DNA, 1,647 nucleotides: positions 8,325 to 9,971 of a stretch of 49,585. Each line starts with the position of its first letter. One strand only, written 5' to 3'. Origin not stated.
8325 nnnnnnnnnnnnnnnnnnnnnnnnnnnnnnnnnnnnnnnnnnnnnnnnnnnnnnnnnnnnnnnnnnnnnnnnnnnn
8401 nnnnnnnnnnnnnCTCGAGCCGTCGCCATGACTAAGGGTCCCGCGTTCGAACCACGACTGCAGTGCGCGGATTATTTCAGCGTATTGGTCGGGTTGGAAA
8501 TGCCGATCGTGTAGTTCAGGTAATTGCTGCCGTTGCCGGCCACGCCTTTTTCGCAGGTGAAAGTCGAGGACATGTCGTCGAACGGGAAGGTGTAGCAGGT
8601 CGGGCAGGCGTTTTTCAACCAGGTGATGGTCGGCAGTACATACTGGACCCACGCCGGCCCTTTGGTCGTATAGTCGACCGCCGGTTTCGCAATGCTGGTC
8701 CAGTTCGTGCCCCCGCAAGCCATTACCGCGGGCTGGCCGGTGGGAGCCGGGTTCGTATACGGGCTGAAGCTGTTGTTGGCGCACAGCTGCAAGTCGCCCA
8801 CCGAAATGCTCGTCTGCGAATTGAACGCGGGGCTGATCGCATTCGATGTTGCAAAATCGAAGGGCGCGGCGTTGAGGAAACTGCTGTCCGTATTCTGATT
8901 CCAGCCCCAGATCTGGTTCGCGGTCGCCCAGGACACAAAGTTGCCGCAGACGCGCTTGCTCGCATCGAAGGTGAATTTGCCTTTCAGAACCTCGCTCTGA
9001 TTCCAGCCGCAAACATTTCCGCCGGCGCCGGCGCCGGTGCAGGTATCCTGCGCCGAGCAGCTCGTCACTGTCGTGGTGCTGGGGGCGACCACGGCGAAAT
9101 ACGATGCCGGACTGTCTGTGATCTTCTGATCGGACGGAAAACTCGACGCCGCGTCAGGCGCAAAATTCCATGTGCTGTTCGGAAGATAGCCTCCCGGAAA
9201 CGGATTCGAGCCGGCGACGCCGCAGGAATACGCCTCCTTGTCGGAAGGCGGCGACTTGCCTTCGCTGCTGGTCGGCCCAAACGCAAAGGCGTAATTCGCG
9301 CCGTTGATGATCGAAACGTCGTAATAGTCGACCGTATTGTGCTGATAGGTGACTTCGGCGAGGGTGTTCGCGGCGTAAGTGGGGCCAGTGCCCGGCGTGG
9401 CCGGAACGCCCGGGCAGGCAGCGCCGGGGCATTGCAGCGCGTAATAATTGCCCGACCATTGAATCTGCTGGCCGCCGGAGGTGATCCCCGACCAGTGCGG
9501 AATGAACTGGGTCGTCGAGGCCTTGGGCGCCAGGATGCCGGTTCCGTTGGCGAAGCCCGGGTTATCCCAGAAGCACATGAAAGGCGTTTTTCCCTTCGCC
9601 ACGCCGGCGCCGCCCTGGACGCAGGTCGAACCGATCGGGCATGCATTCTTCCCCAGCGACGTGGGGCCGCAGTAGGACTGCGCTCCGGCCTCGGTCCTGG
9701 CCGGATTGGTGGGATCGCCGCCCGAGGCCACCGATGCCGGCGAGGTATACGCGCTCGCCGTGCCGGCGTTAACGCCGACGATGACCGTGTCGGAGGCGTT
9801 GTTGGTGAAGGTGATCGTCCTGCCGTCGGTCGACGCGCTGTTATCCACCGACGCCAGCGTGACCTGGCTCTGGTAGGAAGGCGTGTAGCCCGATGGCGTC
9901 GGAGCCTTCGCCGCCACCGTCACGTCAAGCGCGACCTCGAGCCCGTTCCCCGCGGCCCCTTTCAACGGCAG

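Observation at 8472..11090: Bacterial surface lipoprotein carrying an expanded thaumatin (PR-5)-like domain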

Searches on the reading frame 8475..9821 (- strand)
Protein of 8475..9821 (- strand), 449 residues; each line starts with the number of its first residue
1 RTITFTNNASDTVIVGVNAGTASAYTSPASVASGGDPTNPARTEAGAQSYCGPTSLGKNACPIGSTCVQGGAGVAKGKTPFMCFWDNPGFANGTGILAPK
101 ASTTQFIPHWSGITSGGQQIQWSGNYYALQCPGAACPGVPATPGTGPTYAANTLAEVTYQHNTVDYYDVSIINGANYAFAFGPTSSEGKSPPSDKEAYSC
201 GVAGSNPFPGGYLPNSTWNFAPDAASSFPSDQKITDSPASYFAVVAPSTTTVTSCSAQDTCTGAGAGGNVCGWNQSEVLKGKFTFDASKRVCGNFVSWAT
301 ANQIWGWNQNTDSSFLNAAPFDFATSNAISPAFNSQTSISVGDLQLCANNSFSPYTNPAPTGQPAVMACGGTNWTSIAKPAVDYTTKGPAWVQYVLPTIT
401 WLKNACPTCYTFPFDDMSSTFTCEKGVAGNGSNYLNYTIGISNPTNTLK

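Call 5: search_solved_structures(query=window:8475-9821:-, max_evalue=10, show_alignments=3)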
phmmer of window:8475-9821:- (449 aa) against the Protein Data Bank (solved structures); distinct sequences matched with E-value up to 10: 11.
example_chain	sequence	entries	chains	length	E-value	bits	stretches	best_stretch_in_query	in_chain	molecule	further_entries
1du5_A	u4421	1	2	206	3.9e-08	36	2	131-190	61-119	ZEAMATIN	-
1aun_A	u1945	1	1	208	1.9e-07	33.7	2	131-191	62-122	PR-5D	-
4bct_A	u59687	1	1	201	4.1e-07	32.6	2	134-186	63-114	THAUMATIN-LIKE PROTEIN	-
4jru_A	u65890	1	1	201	1.3e-06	30.9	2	130-186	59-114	thaumatin-like protein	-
1pcv_A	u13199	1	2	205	1.7e-06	30.6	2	131-188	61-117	osmotin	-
2i0w_A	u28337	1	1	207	1.7e-06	30.5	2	131-188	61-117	Protein NP24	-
1z3q_A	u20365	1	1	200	3.9e-06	29.4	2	130-186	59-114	Thaumatin-like Protein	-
4l2j_A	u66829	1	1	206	3.2e-05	26.4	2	130-189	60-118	Osmotin: antifungal laticifer protein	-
3zs3_A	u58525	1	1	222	6.6e-05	25.3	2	97-195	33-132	THAUMATIN-LIKE PROTEIN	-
4l5h_A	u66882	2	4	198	0.00036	22.9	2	385-427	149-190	VVTL1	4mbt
7p20_A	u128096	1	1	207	0.00096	21.5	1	136-193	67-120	Pathogenesis-related 5 protein Jun a 3.0101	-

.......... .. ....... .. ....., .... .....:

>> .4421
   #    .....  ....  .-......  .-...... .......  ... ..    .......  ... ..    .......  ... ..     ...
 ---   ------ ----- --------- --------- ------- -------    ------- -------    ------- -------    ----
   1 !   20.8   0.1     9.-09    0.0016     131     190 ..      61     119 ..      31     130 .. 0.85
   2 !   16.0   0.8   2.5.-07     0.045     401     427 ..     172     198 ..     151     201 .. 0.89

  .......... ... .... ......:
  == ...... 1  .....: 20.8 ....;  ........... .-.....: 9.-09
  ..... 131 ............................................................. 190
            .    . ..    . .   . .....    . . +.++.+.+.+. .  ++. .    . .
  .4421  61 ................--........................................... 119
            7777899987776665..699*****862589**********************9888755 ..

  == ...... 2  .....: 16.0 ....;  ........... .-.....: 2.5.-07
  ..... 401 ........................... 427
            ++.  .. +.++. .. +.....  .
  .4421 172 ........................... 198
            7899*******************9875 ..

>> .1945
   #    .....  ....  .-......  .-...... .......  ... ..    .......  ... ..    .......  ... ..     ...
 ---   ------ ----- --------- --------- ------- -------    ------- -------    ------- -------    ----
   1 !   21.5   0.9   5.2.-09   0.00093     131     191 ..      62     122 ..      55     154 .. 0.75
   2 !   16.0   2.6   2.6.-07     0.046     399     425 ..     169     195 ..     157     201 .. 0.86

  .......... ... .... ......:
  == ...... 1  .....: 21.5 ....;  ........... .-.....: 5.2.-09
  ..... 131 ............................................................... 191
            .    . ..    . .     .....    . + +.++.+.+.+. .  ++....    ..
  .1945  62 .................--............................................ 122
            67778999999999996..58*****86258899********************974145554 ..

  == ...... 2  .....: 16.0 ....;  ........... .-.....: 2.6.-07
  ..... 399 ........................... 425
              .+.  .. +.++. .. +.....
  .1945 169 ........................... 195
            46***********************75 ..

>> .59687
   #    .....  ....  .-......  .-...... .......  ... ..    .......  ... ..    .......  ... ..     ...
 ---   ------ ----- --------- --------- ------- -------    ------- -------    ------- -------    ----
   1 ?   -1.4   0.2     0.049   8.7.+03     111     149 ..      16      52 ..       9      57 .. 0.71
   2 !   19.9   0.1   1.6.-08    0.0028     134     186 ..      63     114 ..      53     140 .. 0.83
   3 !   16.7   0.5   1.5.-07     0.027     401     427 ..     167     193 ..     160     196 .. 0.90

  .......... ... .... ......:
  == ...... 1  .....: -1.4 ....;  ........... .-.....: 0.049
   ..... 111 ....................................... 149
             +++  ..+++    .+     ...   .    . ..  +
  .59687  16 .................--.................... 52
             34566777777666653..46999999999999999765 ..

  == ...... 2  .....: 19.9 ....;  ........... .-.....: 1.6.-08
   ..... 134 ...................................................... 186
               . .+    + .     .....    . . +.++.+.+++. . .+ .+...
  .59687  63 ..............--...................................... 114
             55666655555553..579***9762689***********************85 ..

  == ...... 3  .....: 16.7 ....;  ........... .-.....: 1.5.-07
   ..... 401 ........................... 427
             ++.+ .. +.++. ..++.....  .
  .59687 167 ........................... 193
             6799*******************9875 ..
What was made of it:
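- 9516..9764 (-): Expansion 1 (about aa 443-525; roughly 70 extra residues N-terminal to the first HMMER anchor) with four conserved Cys: 474, 484, 490, 506. Zeamatin residue 61 aligns with domain residue 131 (call 5).
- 9285..9365 (-): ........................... (aa 576-602): cleft residues E579 (=Glu84) and D591 (=Asp97), with N596 at the Asp102 position. Alignments (call 5).
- Closest known: Plant and fungal PR-5 thaumatin-like proteins. Different: 449 aa instead of about 205, with about 70 and about 158 residue expansions (call 5).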

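Call 25: search_protein_representatives(protein=window:8475-9821:-)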
Query: 449 residues. Proteins with E-value up to 0.001 (for the whole library): 348; up to 1e-10: 142; up to 1e-30: 38. The best 150 are listed.
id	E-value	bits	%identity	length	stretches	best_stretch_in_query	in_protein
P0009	1.5e-199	680.3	72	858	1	1-448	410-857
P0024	2.1e-144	498.5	60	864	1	1-448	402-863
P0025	3.6e-110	385.6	57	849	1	1-447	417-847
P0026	1.8e-107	376.7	51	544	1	1-446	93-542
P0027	1.0e-105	370.9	51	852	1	1-442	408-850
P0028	1.0e-97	344.6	54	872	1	1-444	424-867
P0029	3.9e-80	286.6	49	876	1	1-447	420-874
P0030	2.6e-75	270.7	51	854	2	1-376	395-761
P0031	1.1e-71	258.7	44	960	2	1-308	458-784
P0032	2.6e-71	257.5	53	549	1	1-377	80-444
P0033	1.1e-69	252.1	46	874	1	1-430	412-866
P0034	1.6e-67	245.0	50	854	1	1-426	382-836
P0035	3.5e-67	243.9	46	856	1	1-424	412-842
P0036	6.5e-67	243.0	43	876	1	1-437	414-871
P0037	1.9e-63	231.6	59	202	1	251-448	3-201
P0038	4.7e-62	227.0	45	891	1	1-444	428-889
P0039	7.4e-62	226.3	46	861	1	1-430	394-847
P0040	3.2e-60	220.9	45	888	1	1-439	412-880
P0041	7.9e-58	213.0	42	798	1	1-443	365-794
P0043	1.3e-56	209.0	46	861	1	1-424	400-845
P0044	1.7e-55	205.4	41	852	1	2-435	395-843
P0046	2.6e-54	201.4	45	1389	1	1-439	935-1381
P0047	8.0e-53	196.5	47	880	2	1-376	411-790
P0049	1.5e-50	189.1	44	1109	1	1-438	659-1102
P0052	3.5e-46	174.6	43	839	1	1-443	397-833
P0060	6.9e-29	117.6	36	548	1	31-441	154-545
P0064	2.0e-25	106.2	35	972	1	57-441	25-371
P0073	1.2e-20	90.4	36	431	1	52-437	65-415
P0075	1.5e-20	90.1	36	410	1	56-439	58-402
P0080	1.6e-19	86.8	34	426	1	54-439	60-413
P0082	4.2e-19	85.4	32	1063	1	27-440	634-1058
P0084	6.9e-19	84.7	37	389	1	43-445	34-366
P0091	4.8e-17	78.6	37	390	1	60-445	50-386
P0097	2.1e-16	76.5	32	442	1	81-441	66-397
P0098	2.6e-16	76.1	33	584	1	49-442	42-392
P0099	4.7e-16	75.3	35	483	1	81-434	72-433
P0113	1.4e-14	70.5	36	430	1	59-439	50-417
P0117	1.0e-13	67.6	37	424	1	57-446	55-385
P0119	1.2e-13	67.4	34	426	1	58-440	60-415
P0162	1.0e-10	57.7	33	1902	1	39-439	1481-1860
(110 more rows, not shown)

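Call 26: list_cluster_members(proteins=[P0024, P0026, P0031, P0046, P0049, P0060, P0064, P0073, P0082, P0162])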
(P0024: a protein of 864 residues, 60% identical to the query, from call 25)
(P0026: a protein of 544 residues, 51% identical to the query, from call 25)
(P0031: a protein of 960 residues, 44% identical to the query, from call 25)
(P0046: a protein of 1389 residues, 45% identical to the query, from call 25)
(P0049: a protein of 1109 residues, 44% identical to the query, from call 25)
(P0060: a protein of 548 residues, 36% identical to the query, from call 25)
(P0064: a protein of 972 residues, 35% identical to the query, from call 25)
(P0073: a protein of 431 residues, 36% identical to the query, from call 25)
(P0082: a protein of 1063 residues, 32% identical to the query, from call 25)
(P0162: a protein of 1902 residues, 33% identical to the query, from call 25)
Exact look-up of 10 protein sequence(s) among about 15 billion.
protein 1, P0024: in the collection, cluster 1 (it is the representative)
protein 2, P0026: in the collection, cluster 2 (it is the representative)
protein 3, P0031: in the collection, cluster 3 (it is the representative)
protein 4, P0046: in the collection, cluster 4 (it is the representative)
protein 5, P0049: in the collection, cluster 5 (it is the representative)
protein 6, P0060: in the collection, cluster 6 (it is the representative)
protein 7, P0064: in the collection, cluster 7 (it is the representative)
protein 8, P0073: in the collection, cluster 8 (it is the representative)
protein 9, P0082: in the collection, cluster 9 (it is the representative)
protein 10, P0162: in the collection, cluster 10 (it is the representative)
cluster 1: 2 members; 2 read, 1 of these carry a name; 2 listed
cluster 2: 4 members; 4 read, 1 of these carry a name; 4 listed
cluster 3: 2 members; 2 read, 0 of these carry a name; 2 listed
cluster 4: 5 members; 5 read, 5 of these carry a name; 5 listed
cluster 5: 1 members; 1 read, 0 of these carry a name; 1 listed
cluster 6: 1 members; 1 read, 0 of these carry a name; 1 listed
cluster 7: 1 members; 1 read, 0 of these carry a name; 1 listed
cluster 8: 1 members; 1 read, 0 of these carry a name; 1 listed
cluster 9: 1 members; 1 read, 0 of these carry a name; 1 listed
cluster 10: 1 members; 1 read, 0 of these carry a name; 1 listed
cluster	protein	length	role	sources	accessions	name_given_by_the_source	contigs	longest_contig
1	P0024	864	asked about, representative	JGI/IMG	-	-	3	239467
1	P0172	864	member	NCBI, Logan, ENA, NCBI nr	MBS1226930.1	MAG: hypothetical protein H6R17_207 [Proteobacteria bacterium] | hypothetical protein [Pseudomonadota bacterium]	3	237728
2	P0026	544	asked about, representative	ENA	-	-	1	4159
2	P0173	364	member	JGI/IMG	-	hypothetical protein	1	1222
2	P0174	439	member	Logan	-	-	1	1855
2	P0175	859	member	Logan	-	-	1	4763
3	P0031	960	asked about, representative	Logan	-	-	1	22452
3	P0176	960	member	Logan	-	-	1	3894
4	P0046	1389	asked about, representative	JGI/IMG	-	hypothetical protein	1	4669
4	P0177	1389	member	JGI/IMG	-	hypothetical protein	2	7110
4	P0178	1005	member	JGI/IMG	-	hypothetical protein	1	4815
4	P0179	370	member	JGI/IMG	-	hypothetical protein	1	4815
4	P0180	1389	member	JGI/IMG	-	hypothetical protein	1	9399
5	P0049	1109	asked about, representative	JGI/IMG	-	-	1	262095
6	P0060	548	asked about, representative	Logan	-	-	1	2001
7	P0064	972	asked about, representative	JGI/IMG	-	-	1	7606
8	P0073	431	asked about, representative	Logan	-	-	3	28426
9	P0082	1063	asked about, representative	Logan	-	-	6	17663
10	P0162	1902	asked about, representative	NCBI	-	-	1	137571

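Call 43: find_homologous_proteins(query=A2, max_evalue=0.00001)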
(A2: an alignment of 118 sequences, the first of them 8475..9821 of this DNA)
Query A2 (118 sequences) (449 aa, profile of the alignment): 132 proteins with E <= 0.00001 among 8000 candidates; the best 120 are listed.
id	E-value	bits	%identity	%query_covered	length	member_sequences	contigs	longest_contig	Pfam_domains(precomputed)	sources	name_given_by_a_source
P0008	1.6e-207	710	72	100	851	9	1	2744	PF00314.23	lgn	-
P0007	1.8e-207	710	71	100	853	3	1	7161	PF00314.23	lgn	-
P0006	1.8e-206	706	72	100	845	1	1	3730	PF00314.23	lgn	-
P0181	5.0e-205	702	39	99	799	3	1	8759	PF00314.23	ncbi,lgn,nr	ncbi:MAG: hypothetical protein QG673_2033 [Pseudomonadota bacterium]|nr:hypothetical protein [Pseudo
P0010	2.1e-204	700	69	100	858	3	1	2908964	PF00314.23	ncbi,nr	ncbi:glycoside hydrolase 64/thaumatin family protein [Halothiobacillus diazotrophicus]|nr:hypothetic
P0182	1.5e-203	697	56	100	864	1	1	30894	PF00314.23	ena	-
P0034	2.3e-203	696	42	94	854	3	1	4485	PF00314.23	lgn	-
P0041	4.1e-203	695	37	99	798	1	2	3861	PF00314.23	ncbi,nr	ncbi:MAG: hypothetical protein KBD37_09270 [Burkholderiales bacterium]|nr:hypothetical protein [Burk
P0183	1.2e-202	694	41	97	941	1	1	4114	PF00314.23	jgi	jgi:hypothetical protein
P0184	1.9e-202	693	42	97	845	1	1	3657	PF00314.23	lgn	-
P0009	1.9e-202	693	70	100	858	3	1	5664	PF00314.23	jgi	jgi:hypothetical protein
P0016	2.4e-202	693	55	100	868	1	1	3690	PF00314.23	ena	-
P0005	1.4e-201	690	71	100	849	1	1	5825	PF00314.23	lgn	-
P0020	2.3e-201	690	42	95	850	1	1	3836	PF00314.23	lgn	-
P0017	2.9e-201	689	51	100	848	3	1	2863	PF00314.23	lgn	-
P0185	3.9e-201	689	42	95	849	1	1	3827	PF00314.23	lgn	-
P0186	4.6e-201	689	41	98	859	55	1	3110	PF00314.23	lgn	-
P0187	7.8e-201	688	40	94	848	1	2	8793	PF00314.23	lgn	-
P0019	9.2e-201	688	51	100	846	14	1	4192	PF00314.23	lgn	-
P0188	2.7e-200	686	40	97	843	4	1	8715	PF00314.23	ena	-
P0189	2.9e-200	686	58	100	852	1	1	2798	PF00314.23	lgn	-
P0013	3.1e-200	686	56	100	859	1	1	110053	PF00314.23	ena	-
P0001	1.2e-199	684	100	100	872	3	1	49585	PF00314.23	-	-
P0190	1.3e-199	684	40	94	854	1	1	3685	PF00314.23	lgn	-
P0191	1.3e-199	684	40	94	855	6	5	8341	PF00314.23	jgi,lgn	-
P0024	1.5e-199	684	55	100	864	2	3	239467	PF00314.23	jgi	-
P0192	1.7e-199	683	40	97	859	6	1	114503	PF00314.23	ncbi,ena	-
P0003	4.2e-199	682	81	100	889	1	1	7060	PF00314.23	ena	-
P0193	8.3e-199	681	56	100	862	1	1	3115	PF00314.23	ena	-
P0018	8.9e-199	681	52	100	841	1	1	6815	PF00314.23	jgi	jgi:hypothetical protein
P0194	1.1e-198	681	55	100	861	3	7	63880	PF00314.23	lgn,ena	-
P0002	4.1e-198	679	90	100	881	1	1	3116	PF00314.23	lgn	-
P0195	4.5e-198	679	41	99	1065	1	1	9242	PF00314.23,PF24646.3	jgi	jgi:hypothetical protein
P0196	9.2e-198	678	43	97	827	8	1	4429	PF00314.23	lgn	-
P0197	2.2e-197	676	40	97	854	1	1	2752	PF00314.23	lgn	-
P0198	1.2e-196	674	57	100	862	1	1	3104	PF00314.23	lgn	-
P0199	1.7e-196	673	39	95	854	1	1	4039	PF00314.23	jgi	jgi:hypothetical protein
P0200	2.4e-196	673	41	97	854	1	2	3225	PF00314.23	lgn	-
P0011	6.2e-196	672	69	100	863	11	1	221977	PF00314.23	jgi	jgi:hypothetical protein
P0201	7.0e-196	671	40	97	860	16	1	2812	PF00314.23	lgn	-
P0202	1.3e-195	671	41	95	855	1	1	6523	PF00314.23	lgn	-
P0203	1.6e-195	670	42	97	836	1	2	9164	PF00314.23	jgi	jgi:hypothetical protein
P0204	2.7e-195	670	51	100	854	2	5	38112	PF00314.23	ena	-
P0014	4.4e-195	669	53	100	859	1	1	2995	PF00314.23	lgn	-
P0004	2.0e-194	667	77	100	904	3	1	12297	PF00314.23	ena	-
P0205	8.3e-194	665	41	97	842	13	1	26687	PF00314.23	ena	-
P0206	1.3e-193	664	42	97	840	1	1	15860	PF00314.23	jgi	-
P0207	1.5e-193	664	43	96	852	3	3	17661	PF00314.23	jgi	-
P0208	1.1e-192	661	42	97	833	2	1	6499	PF00314.23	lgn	-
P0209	3.3e-192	659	42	94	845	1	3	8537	PF00314.23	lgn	-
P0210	5.0e-191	655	41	93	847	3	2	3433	PF00314.23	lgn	-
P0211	6.5e-191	655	43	94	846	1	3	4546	PF00314.23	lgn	-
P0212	1.1e-189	651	41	97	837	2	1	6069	PF00314.23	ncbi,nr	ncbi:MAG TPA: thaumatin family protein [Burkholderiaceae bacterium]|nr:thaumatin family protein [Bur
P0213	1.2e-189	651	42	94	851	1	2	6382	PF00314.23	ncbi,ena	-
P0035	1.1e-188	648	41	99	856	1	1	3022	PF00314.23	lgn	-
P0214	2.7e-188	646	57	100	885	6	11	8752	PF00314.23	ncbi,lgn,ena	-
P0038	4.5e-186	639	39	99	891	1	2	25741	PF00314.23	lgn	-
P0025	8.9e-186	638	50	100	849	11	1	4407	PF00314.23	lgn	-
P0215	1.3e-185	637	49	100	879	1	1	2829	PF00314.23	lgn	-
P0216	6.5e-184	632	47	99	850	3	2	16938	PF00314.23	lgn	-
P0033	7.6e-184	632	39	96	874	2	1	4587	PF00314.23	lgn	-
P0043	2.5e-183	630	40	94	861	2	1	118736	PF00314.23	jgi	jgi:hypothetical protein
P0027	1.4e-182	627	47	99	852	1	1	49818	PF00314.23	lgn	-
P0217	1.9e-182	627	48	99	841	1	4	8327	PF00314.23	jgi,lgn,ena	-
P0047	5.0e-182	626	38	98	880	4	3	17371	PF00314.23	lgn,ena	-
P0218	5.4e-181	622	48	99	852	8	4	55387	PF00314.23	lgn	-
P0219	1.3e-180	621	39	94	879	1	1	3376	PF00314.23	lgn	-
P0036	3.5e-180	620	39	97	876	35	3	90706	PF00314.23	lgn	-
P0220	1.3e-179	618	42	95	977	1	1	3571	PF00314.23,PF05345.19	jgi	jgi:hypothetical protein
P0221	5.4e-179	616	39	94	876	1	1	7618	PF00314.23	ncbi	-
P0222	1.1e-178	615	46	100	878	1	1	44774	PF00314.23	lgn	-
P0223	1.7e-178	614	38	97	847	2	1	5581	PF00314.23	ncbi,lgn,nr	ncbi:MAG: thaumatin family protein [Burkholderiales bacterium]|nr:thaumatin family protein [Burkhold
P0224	3.0e-178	613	47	99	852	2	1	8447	PF00314.23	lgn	-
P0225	1.4e-177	611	41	94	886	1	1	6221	PF00314.23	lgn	-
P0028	4.5e-177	609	46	100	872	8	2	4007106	PF00314.23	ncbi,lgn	ncbi:hypothetical protein ACFSL5_12990 [Ottowia pentelensis]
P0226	8.1e-177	608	37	99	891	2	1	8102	PF00314.23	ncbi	-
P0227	2.2e-175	604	44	99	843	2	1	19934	PF00314.23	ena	-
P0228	2.8e-175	603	40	94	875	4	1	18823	PF00314.23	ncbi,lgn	-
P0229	1.4e-174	601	36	99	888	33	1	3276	PF00314.23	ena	-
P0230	1.4e-174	601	38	97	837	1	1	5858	PF00314.23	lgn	-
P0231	8.8e-173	595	42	100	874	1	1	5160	PF00314.23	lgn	-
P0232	3.3e-172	593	36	97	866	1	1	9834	PF00314.23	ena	-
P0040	1.1e-171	591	39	95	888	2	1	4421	PF00314.23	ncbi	-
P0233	9.9e-171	588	48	100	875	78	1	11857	PF00314.23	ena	-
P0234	3.3e-170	587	35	97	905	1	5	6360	PF00314.23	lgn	-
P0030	1.1e-169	585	43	100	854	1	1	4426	PF00314.23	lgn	-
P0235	4.0e-169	583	47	100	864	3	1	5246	PF00314.23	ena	-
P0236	1.1e-168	582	36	98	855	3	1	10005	PF00314.23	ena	-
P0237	1.2e-167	578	34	99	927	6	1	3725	PF00314.23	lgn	-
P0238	2.9e-167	577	35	97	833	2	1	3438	PF00314.23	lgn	-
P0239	3.5e-167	577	36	97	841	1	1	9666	PF00314.23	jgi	jgi:hypothetical protein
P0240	5.2e-167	576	36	97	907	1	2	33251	PF00314.23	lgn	-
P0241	1.5e-166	574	37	99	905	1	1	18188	PF00314.23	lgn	-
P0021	3.3e-164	567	36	99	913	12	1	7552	PF00314.23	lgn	-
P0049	7.0e-161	556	37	99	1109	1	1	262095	PF00314.23,PF05345.19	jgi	-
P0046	1.1e-159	552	37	99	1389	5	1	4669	PF00314.23,PF05345.19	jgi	jgi:hypothetical protein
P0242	1.6e-159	551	38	99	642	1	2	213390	PF00314.23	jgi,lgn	jgi:hypothetical protein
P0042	2.8e-156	540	38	99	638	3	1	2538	PF00314.23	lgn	-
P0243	1.3e-155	538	38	99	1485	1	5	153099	PF00314.23,PF07679.23,PF05345.19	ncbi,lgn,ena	-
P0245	3.7e-153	530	36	97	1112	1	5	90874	PF00314.23,PF05345.19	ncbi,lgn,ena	-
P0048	9.0e-153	529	37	99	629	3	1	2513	PF00314.23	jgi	jgi:hypothetical protein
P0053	1.2e-151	525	38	94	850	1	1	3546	PF00314.23,PF05345.19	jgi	jgi:hypothetical protein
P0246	1.5e-146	508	37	95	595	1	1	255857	PF00314.23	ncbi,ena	-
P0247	2.9e-143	497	39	99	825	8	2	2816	PF00314.23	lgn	-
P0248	1.5e-142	495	36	98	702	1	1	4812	PF00314.23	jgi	-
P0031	1.1e-139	486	39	100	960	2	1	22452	-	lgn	-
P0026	1.4e-136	475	47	100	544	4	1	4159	PF00314.23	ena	-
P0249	3.6e-136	474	30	98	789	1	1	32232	PF00314.23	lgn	-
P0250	1.6e-134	469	31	94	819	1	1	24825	PF00314.23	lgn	-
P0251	7.7e-128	446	37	100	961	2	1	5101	PF00314.23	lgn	-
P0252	5.9e-122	427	69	82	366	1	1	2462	PF00314.23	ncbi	-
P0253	1.5e-118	416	35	99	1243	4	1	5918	PF00314.23,PF05345.19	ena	-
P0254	2.6e-105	372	28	64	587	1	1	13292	PF00314.23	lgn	-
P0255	7.0e-103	364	26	88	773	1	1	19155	PF00314.23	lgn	-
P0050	1.2e-102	363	39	73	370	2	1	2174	PF00314.23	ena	-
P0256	7.0e-95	337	42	65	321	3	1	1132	PF00314.23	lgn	-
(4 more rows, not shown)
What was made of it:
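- The distribution is patchy rather than core (call 43).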
